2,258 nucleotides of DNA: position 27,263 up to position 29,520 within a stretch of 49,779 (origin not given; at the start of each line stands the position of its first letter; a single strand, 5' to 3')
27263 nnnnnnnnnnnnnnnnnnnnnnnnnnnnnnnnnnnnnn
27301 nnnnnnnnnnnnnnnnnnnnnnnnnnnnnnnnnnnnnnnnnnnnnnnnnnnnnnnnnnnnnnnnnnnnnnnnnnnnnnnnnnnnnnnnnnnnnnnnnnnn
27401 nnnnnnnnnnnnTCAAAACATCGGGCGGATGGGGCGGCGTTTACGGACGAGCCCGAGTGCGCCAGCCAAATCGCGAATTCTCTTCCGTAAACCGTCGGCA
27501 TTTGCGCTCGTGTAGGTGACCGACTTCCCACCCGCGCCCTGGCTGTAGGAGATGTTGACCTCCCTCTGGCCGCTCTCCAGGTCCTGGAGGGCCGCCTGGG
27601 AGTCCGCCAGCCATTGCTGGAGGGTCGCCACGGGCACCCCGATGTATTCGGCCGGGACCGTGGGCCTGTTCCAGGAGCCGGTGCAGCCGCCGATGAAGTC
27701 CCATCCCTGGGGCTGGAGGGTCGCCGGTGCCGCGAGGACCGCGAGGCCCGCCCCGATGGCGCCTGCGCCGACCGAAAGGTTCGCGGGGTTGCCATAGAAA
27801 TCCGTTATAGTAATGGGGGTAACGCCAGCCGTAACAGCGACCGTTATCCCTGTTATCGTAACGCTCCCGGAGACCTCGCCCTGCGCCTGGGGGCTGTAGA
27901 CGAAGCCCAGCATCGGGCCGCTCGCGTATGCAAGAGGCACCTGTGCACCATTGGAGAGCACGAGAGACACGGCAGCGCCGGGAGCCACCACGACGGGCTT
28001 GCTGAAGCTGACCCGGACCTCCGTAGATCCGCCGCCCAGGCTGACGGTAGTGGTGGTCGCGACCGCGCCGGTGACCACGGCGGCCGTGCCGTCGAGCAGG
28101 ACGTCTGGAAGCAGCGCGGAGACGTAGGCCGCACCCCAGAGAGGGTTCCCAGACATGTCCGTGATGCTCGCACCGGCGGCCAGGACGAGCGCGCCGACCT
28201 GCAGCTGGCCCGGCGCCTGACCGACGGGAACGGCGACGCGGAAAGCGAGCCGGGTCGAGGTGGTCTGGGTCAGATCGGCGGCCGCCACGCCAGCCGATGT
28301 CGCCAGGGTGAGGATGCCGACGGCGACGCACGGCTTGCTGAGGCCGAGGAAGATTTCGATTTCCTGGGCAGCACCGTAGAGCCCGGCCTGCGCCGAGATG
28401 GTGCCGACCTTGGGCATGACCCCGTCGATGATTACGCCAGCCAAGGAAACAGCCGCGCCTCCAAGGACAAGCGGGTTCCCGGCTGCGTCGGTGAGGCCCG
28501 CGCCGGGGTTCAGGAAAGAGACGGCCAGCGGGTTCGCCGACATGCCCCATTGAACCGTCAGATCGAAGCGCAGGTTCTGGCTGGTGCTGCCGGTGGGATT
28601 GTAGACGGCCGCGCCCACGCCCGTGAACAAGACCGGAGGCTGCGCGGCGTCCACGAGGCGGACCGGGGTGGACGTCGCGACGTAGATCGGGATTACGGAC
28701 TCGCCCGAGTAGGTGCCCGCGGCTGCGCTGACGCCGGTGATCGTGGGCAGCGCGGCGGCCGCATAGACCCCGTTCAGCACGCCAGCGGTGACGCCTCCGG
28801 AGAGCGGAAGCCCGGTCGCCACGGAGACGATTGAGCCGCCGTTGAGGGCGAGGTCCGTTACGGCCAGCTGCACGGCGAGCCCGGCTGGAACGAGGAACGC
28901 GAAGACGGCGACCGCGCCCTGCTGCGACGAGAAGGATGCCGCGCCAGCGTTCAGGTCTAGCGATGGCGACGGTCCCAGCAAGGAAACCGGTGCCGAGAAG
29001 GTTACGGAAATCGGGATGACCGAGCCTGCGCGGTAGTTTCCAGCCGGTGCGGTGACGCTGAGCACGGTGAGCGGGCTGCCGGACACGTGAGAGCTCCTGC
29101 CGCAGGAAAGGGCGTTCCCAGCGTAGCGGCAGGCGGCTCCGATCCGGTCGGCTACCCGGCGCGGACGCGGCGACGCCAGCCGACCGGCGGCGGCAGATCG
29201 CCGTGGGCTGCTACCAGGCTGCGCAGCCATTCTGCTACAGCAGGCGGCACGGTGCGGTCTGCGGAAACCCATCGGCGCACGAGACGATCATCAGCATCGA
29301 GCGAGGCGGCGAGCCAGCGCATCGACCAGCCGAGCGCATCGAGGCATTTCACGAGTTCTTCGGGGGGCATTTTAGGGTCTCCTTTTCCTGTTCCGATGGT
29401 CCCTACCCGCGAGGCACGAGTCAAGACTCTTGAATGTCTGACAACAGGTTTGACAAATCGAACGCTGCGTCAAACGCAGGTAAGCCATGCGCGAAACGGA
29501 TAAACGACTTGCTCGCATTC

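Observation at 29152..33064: Six-gene island transcribed antisense inside the head-morphogenesis module, between terL and gpW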

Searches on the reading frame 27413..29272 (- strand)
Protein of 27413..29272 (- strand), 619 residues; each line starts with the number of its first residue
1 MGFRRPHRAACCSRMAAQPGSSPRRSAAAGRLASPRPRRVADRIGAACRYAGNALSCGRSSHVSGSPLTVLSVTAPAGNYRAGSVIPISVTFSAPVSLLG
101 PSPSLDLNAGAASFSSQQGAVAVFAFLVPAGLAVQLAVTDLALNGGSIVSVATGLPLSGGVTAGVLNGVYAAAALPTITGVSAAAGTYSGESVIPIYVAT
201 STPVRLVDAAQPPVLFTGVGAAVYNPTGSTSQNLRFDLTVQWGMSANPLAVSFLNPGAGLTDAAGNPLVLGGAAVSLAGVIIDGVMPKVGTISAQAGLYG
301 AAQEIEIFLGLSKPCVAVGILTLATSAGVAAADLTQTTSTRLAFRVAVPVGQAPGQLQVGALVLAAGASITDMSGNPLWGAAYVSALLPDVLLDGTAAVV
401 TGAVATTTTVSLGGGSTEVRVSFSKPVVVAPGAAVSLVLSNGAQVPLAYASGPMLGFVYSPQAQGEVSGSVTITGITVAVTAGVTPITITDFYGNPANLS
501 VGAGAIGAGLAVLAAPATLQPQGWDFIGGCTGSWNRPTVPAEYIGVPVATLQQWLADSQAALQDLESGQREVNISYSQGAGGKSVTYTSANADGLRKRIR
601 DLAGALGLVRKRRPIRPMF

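Call 4: search_protein_families(library=pfam, max_evalue=1, proteins=[window:27413-29272:-])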
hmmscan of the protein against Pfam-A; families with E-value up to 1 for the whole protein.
window:27413-29272:- (619 aa): 1 family
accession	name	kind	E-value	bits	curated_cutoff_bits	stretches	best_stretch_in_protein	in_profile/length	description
PF02831.20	gpW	-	4.4e-10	39.7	22.5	1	552-615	3-63/66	gpW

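Call 5: search_protein_families(library=phrogs, max_evalue=0.1, proteins=[window:27413-29272:-])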
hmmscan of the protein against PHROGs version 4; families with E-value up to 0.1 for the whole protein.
window:27413-29272:- (619 aa): 2 families
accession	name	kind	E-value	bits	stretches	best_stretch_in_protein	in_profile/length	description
phrog_75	-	connector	7.8e-16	58.8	1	549-619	5-73/73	head-tail adaptor Ad1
phrog_2545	-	connector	0.058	14.4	0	551-612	4-54/68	head-tail adaptor Ad1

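Call 6: search_protein_families(library=padloc, max_evalue=0.1, proteins=[window:27413-29272:-])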
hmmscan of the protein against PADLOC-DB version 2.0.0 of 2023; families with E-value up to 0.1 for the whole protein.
window:27413-29272:- (619 aa): 0 families

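Call 7: search_protein_families(library=ncbifam, max_evalue=0.1, proteins=[window:27413-29272:-])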
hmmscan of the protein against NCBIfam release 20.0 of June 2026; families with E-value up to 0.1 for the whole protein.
window:27413-29272:- (619 aa): 0 families

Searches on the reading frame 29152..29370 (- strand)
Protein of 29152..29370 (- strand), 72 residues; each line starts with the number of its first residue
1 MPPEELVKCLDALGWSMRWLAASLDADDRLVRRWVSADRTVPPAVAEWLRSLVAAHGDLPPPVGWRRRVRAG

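Call 4: search_protein_families(library=pfam, max_evalue=1, proteins=[window:29152-29370:-])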
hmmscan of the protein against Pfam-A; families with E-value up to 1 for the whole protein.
window:29152-29370:- (72 aa): 0 families

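Call 5: search_protein_families(library=phrogs, max_evalue=0.1, proteins=[window:29152-29370:-])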
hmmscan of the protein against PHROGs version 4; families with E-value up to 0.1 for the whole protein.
window:29152-29370:- (72 aa): 5 families
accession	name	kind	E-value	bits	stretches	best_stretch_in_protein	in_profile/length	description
phrog_3626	-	unknown function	0.00058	21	1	1-47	10-58/82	-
phrog_4779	-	transcription regulation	0.0035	18.8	1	2-50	3-57/98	transcriptional regulator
phrog_1590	-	unknown function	0.0067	16.8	0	8-47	131-171/281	-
phrog_12690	-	unknown function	0.0088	16.9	1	20-55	123-158/174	-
phrog_14299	-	unknown function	0.055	14.4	1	33-57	62-86/110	-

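Call 6: search_protein_families(library=padloc, max_evalue=0.1, proteins=[window:29152-29370:-])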
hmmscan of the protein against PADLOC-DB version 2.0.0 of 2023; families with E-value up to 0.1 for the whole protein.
window:29152-29370:- (72 aa): 0 families

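Call 7: search_protein_families(library=ncbifam, max_evalue=0.1, proteins=[window:29152-29370:-])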
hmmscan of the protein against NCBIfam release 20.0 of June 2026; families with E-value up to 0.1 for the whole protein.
window:29152-29370:- (72 aa): 0 families

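Call 75: search_solved_structures(query=window:29152-29370:-, max_evalue=1)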
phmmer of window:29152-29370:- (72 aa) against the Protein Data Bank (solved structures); distinct sequences matched with E-value up to 1: 2.
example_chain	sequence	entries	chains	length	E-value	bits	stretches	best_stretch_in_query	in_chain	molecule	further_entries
8qae_A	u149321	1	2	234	1.1e-07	35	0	4-30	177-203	sc-apCC-6-SLLA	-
5cwp_A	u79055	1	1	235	0.99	12.8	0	24-54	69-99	Designed helical repeat protein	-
